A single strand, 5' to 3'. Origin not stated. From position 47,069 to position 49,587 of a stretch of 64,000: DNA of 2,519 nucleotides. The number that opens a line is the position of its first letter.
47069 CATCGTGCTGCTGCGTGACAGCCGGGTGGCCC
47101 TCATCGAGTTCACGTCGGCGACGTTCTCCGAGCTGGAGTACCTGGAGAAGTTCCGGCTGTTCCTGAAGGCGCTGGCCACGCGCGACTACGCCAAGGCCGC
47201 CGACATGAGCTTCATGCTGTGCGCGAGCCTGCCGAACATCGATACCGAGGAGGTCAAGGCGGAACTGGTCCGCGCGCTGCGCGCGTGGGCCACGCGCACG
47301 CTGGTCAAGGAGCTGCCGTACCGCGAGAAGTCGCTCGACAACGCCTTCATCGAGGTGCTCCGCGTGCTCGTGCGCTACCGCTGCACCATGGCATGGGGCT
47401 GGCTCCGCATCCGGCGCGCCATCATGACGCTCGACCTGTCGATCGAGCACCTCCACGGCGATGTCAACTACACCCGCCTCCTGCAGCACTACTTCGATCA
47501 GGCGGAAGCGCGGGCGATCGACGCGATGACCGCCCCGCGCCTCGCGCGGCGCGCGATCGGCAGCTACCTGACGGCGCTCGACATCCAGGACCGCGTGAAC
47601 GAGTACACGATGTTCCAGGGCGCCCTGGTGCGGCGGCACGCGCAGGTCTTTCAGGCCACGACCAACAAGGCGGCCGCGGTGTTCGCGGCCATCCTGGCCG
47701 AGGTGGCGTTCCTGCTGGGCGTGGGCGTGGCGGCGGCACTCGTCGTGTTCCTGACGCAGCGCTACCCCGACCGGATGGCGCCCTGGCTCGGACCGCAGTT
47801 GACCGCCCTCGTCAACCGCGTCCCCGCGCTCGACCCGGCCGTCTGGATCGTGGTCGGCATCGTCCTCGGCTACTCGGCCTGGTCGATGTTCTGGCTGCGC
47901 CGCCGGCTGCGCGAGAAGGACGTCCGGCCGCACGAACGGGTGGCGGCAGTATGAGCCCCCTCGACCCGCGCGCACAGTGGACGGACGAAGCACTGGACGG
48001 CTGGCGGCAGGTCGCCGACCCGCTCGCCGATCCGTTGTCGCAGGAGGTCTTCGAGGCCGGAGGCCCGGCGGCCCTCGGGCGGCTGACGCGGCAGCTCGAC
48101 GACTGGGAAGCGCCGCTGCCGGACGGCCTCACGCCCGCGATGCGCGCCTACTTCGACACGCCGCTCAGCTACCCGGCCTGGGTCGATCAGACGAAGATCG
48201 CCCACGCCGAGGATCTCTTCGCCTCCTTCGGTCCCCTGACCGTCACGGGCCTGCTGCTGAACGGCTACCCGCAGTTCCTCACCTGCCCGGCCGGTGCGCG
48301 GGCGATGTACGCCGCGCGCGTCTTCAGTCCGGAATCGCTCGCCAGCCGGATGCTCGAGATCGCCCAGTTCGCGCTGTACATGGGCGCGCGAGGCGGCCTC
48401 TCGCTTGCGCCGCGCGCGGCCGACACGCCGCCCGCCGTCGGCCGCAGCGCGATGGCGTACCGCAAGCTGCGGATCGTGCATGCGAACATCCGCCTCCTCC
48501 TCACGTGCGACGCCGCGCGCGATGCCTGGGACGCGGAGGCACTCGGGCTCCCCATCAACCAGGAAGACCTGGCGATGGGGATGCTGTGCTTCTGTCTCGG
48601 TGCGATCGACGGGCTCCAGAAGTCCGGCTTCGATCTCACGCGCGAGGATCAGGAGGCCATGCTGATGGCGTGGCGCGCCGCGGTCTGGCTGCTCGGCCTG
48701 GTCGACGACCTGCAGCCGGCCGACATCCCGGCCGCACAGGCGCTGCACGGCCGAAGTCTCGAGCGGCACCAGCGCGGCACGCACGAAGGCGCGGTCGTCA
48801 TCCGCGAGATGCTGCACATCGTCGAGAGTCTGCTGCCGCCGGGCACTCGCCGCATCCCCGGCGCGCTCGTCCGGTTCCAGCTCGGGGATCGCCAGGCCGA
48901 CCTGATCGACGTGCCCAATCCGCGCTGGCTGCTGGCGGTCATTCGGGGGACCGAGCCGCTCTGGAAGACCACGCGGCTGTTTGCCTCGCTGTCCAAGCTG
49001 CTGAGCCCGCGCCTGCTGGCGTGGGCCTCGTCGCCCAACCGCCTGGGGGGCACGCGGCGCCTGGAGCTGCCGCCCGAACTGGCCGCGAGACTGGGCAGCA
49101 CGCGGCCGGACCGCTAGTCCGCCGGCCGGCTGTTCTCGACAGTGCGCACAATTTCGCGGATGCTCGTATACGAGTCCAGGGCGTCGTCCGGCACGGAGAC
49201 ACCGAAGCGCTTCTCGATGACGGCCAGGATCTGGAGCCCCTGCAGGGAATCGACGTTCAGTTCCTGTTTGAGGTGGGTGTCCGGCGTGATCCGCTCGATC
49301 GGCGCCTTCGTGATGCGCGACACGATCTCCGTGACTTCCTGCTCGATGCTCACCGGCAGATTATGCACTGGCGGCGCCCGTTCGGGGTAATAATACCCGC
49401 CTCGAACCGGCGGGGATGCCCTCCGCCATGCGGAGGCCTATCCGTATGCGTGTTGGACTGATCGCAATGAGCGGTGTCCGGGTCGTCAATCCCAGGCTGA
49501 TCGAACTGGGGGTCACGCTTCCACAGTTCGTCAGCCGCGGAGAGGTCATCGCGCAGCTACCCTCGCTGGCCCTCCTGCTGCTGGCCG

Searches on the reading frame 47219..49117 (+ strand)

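Call 18: search_protein_families(library=pfam, proteins=[window:47219-49117:+], max_evalue=0.01)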
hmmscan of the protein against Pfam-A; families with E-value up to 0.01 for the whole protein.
window:47219-49117:+ (632 aa): 1 family
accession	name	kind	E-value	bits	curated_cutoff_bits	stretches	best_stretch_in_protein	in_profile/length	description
PF09995.15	MPAB_Lcp_cat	-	4e-08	34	23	1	413-567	65-214/231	ER-bound oxygenase mpaB/B'/Rubber oxygenase, catalytic domain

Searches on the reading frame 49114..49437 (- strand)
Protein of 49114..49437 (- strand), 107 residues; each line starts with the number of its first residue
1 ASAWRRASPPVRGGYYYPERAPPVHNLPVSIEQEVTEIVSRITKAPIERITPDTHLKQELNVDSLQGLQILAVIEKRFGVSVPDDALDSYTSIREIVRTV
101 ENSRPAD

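Call 17: search_protein_families(library=pfam, proteins=[window:49114-49437:-], max_evalue=0.01)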
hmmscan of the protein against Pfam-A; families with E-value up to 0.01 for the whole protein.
window:49114-49437:- (107 aa): 2 families
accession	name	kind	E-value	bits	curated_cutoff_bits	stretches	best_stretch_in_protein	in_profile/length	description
PF00550.31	PP-binding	-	5.4e-16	59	20.8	1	33-99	1-66/67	Phosphopantetheine attachment site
PF14573.12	PP-binding_2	-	0.0098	16.6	32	0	48-103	27-87/96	Acyl-carrier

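Call 27: search_protein_families(library=ncbifam, proteins=[window:49114-49437:-], max_evalue=0.001)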
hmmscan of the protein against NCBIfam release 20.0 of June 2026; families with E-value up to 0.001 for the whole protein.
window:49114-49437:- (107 aa): 16 families
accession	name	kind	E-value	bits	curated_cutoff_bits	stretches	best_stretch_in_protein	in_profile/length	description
NF002148.0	PRK00982.1-2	subfamily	1.9e-10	40.4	71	1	30-102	4-76/79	acyl carrier protein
NF002147.0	PRK00982.1-1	equivalog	8.5e-10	38.3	84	1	31-102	8-79/83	acyl carrier protein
NF005079.0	PRK06508.1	equivalog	3.4e-09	37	83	1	33-84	6-57/93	acyl carrier protein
TIGR00517.1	acyl_carrier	equivalog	3.7e-09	36.3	70.45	1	31-102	4-75/77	acyl carrier protein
NF002150.0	PRK00982.1-4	subfamily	5.1e-09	36.3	66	1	33-102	8-77/80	acyl carrier protein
NF006031.0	PRK08172.1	equivalog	1.6e-08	35.1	76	1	29-103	3-77/82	acyl carrier protein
NF009104.0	PRK12449.1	equivalog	1.9e-08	34.1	70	1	35-98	10-73/80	acyl carrier protein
NF058660.1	cispen_ACP_AmcB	equivalog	2.3e-08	34.1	80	1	31-103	2-78/80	cispentacin biosynthesis acyl carrier protein AmcB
NF040636.1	AcpM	exception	5.3e-08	32.8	146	1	32-101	7-76/93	meromycolate extension acyl carrier protein AcpM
NF002151.0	PRK00982.1-5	equivalog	6.8e-07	29.3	92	1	31-102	4-75/78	acyl carrier protein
NF003757.0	PRK05350.1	equivalog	7.6e-06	26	65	1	31-102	7-78/83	acyl carrier protein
NF005798.0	PRK07639.1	equivalog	1.2e-05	25.6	100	1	43-89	19-65/91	petrobactin biosynthesis protein AsbD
NF005480.0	PRK07081.1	equivalog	5.2e-05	23.1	72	1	33-102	3-75/83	acyl carrier protein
NF002149.0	PRK00982.1-3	equivalog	6.9e-05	22.7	106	1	30-101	3-74/78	acyl carrier protein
NF003464.0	PRK05087.1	equivalog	0.00019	21.4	68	1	30-101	2-75/78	D-alanine--poly(phosphoribitol) ligase subunit DltC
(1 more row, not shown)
